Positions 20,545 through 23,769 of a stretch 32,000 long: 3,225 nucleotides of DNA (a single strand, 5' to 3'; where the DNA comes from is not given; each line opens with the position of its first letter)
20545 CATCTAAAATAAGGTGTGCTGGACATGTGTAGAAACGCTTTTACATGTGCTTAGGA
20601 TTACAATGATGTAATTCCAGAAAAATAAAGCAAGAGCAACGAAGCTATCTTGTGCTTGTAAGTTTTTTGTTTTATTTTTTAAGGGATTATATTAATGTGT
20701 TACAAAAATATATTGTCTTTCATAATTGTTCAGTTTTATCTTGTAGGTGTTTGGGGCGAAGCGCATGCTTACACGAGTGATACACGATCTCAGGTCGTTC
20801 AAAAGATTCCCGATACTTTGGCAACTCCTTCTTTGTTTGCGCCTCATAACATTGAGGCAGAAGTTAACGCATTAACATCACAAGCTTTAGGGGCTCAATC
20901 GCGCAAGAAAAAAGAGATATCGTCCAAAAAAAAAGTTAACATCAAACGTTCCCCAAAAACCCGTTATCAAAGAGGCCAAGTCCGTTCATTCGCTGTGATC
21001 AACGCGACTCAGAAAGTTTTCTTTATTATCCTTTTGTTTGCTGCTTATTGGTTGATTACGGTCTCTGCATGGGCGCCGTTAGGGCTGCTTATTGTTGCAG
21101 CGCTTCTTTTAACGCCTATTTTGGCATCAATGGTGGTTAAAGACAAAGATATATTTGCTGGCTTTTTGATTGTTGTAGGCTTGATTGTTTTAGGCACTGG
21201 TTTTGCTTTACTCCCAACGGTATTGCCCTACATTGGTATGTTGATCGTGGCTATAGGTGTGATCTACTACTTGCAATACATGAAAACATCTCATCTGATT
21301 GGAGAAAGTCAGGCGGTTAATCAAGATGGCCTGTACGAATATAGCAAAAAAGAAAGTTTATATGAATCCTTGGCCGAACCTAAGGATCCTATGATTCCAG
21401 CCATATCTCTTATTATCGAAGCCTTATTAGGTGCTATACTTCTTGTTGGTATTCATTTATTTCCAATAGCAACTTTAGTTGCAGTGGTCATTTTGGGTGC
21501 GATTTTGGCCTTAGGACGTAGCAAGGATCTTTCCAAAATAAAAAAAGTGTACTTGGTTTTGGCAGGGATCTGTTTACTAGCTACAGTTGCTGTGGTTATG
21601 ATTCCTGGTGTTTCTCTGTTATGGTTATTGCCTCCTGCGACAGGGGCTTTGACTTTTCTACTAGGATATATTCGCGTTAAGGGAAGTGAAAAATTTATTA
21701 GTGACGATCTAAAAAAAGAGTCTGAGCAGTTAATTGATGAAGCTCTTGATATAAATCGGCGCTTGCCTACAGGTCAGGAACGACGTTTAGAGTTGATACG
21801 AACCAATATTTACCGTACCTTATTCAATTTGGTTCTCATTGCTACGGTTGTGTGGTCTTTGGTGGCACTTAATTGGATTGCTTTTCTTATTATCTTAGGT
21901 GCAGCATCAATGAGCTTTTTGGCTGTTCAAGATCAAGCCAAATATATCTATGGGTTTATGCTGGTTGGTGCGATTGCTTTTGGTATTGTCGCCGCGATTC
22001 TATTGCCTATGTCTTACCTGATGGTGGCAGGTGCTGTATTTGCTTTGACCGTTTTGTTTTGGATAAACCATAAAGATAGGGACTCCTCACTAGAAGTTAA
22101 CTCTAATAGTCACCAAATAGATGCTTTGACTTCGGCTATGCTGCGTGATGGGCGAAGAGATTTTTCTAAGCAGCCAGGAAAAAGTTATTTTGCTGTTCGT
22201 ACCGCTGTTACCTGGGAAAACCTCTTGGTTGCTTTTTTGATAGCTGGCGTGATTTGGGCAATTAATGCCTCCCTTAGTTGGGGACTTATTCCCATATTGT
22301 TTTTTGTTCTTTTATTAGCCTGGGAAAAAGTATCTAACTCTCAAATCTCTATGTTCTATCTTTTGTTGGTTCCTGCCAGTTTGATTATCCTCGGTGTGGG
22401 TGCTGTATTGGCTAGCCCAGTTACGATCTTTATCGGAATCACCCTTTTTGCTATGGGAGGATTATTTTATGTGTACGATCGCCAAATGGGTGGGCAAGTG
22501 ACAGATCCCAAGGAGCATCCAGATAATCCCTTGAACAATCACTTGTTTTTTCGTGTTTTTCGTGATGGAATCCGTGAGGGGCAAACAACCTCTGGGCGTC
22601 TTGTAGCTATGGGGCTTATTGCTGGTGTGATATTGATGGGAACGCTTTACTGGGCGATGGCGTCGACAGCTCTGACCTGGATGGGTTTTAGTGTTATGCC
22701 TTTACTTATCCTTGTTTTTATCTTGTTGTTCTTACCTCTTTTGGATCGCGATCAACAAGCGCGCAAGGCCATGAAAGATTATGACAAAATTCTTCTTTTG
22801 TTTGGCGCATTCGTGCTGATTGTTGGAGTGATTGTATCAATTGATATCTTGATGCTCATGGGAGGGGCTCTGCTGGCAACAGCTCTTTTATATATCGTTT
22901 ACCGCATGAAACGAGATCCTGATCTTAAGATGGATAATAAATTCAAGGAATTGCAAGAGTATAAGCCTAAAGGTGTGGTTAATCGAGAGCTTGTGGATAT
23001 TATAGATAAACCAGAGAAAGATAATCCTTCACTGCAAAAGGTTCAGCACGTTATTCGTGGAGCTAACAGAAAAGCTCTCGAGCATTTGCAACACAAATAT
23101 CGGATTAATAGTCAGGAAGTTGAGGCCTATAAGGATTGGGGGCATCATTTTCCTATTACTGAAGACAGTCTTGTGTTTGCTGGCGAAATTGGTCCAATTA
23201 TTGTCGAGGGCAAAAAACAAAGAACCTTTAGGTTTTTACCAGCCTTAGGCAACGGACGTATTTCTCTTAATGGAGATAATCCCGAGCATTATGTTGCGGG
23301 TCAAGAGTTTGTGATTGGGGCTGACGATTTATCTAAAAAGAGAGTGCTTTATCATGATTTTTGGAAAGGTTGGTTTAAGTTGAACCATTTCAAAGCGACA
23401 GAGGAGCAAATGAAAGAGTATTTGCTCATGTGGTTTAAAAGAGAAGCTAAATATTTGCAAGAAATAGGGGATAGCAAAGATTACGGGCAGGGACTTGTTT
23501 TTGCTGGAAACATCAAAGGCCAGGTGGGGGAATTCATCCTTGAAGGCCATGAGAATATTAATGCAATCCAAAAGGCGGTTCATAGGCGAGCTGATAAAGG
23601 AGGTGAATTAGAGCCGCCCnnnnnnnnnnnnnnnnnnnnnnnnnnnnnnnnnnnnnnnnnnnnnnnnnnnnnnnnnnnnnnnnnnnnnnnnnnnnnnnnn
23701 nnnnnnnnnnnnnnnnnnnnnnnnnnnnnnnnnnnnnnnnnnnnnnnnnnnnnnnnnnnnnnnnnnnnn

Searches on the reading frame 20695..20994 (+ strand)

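Call 86: search_protein_families(library=pfam, proteins=[window:20695-20994:+], max_evalue=10)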
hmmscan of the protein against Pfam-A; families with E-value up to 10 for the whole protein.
window:20695-20994:+ (100 aa): 1 family
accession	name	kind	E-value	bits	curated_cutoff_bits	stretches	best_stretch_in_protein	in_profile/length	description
PF16173.10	DUF4874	-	0.048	13.7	30.1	1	10-38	111-142/159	Domain of unknown function (DUF4874)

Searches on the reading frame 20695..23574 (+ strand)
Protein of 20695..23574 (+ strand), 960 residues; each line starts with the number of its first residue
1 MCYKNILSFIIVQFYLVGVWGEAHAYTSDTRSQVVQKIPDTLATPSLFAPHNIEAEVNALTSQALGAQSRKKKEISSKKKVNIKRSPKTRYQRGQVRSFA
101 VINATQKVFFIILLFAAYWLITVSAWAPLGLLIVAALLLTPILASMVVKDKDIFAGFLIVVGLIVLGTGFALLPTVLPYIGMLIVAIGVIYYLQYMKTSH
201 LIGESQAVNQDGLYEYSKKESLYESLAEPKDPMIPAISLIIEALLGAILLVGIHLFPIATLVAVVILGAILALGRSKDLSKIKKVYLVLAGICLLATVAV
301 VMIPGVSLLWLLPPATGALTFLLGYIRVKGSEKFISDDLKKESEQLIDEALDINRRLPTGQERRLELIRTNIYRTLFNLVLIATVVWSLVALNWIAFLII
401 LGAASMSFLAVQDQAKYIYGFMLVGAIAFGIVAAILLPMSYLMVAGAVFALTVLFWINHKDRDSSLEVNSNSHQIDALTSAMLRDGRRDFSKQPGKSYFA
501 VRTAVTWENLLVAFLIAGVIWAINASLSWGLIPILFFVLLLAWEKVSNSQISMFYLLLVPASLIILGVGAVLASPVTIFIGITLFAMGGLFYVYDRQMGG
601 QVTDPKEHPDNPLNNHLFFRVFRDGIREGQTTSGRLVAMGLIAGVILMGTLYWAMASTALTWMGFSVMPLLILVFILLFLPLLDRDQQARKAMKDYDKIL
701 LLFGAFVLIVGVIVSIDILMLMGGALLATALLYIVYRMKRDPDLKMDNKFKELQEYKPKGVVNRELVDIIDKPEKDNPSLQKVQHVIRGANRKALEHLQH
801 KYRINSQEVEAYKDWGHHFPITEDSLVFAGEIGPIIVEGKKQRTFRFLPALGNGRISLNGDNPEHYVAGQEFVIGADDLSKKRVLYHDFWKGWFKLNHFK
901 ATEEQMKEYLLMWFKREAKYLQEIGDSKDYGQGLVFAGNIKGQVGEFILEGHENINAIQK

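Call 20: find_homologous_proteins(query=window:20695-23574:+)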
Query window:20695-23574:+ (960 aa): 1 proteins with E <= 0.001 among 8000 candidates.
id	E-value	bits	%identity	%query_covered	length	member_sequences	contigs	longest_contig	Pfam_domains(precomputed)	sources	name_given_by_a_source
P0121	0.0e+0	2113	100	100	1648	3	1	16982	PF00795.28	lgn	-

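Call 21: list_cluster_members(proteins=[P0121, P0001])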
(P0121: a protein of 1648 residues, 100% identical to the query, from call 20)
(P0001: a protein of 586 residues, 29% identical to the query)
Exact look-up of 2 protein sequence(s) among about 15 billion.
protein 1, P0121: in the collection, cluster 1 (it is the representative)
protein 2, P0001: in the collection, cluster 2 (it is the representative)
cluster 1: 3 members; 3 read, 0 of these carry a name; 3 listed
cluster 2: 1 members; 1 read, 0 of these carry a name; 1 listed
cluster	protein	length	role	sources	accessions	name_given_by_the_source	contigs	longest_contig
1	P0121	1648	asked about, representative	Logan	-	-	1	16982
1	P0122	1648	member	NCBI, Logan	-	-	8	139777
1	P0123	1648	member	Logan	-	-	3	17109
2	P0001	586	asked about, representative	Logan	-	-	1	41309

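Call 22: find_encoding_contigs(protein=P0121, flank=10000)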
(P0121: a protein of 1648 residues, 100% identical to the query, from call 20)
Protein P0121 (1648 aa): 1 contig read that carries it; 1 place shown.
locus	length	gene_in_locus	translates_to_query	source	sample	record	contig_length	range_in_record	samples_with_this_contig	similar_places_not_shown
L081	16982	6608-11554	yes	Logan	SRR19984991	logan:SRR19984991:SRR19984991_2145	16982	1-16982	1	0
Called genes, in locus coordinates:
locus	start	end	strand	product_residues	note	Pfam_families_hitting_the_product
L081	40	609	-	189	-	PF00160:Pro_isomerase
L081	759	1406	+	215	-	PF12766:Pyridox_oxase_2 (weak), PF01243:PNPOx_N, PF10590:PNP_phzG_C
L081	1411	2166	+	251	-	PF01863:YgjP-like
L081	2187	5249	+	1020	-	-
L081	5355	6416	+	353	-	PF00154:RecA_N, PF06745:ATPase (faint), PF08423:Rad51, PF27531:MT3502_N, PF21096:RecA_C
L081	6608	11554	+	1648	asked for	PF00795:CN_hydrolase (weak)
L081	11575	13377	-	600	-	-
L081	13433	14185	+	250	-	PF20772:TACO1_YebC_N, PF01709:Transcrip_reg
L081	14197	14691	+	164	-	PF02075:RuvC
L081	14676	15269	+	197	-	PF01330:RuvA_N, PF14520:HHH_5, PF07499:RuvA_C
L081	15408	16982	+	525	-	?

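Call 23: find_encoding_contigs(protein=P0122, flank=3000, max_places=8)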
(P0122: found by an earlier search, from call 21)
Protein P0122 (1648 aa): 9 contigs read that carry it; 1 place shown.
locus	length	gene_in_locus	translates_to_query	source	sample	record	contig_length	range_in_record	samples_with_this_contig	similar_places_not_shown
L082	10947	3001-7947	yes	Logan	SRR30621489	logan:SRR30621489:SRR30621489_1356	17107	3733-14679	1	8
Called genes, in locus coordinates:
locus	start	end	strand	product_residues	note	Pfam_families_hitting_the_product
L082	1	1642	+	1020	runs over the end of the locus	-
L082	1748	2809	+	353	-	PF00154:RecA_N, PF06745:ATPase (faint), PF08423:Rad51, PF27531:MT3502_N, PF21096:RecA_C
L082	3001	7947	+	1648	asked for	PF00795:CN_hydrolase (weak)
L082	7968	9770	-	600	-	-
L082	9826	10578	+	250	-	PF20772:TACO1_YebC_N, PF01709:Transcrip_reg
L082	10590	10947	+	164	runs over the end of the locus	PF02075:RuvC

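Call 25: find_encoding_contigs(protein=P0122, flank=10000, max_places=3)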
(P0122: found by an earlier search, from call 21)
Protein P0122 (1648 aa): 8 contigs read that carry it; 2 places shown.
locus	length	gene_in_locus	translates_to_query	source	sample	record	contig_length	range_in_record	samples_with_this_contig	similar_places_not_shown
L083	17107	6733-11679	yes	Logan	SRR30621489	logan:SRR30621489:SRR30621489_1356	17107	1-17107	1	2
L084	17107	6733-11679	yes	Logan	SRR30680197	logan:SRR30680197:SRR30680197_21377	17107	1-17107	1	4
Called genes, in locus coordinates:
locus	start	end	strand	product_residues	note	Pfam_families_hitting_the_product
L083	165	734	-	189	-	PF00160:Pro_isomerase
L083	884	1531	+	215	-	PF12766:Pyridox_oxase_2 (weak), PF01243:PNPOx_N, PF10590:PNP_phzG_C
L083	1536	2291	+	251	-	PF01863:YgjP-like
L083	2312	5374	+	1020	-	-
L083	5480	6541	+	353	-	PF00154:RecA_N, PF06745:ATPase (faint), PF08423:Rad51, PF27531:MT3502_N, PF21096:RecA_C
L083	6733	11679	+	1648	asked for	PF00795:CN_hydrolase (weak)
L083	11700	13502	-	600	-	-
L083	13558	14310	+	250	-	PF20772:TACO1_YebC_N, PF01709:Transcrip_reg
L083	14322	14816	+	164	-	PF02075:RuvC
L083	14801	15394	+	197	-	PF01330:RuvA_N, PF14520:HHH_5, PF07499:RuvA_C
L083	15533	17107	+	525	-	?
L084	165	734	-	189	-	PF00160:Pro_isomerase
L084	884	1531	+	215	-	PF12766:Pyridox_oxase_2 (weak), PF01243:PNPOx_N, PF10590:PNP_phzG_C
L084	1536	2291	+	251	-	PF01863:YgjP-like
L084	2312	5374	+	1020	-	-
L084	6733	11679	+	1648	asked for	PF00795:CN_hydrolase (weak)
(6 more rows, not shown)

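Call 32: find_homologous_proteins(query=A1)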
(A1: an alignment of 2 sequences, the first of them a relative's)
Query A1 (2 sequences) (1648 aa, profile of the alignment): 1 proteins with E <= 0.001 among 8000 candidates.
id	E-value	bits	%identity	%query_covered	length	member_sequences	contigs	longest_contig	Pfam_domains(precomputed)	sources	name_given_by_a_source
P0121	0.0e+0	3215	100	100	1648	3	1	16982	PF00795.28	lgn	-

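Call 53: search_protein_families(library=ncbifam, proteins=[window:20695-23574:+], max_evalue=0.1)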
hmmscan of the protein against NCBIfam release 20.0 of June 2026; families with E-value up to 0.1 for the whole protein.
window:20695-23574:+ (960 aa): 1 family
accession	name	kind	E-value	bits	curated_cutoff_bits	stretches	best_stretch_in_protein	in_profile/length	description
NF058603.1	SCO2097_fam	equivalog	0.022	15.1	110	1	152-210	42-100/129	SCO2097 family morphological protein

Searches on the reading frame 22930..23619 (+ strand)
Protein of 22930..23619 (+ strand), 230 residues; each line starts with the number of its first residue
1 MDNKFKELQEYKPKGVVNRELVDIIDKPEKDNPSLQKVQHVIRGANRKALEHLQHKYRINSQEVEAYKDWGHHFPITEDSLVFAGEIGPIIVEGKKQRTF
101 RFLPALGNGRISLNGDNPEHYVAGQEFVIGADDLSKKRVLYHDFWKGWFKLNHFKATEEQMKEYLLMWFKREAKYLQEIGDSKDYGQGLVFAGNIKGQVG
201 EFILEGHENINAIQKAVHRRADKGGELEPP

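Call 85: search_solved_structures(query=window:22930-23619:+, max_evalue=10)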
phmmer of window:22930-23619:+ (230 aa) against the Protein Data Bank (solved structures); distinct sequences matched with E-value up to 10: 3.
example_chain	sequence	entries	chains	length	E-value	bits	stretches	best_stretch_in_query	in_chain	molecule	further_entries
4lzi_A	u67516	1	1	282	0.026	17.1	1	4-63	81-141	Multicystatin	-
8u7c_A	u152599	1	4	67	0.89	12.1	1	150-180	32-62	Engineered NEMO minimal IKK-binding domain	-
7n7z_A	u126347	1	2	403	0.9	12.1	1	13-54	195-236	Acetyl-CoA C-acetyltransferase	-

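Call 86: search_protein_families(library=pfam, proteins=[window:22930-23619:+], max_evalue=10)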
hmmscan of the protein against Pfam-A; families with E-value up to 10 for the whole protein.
window:22930-23619:+ (230 aa): 1 family
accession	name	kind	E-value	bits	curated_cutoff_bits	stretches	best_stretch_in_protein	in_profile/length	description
PF25204.1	DAAF9_2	-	0.24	11.4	27.5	1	5-49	126-169/210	DAAF9 domain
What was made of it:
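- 22930..23619 (+): Middle soluble region, aa 746-975, unassigned. No Pfam or PDB sequence match (calls 85, 86).
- Tried and rejected: The middle region aa 746-975 and the N-terminal 100 aa have no Pfam or PDB sequence match (calls 85, 86).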
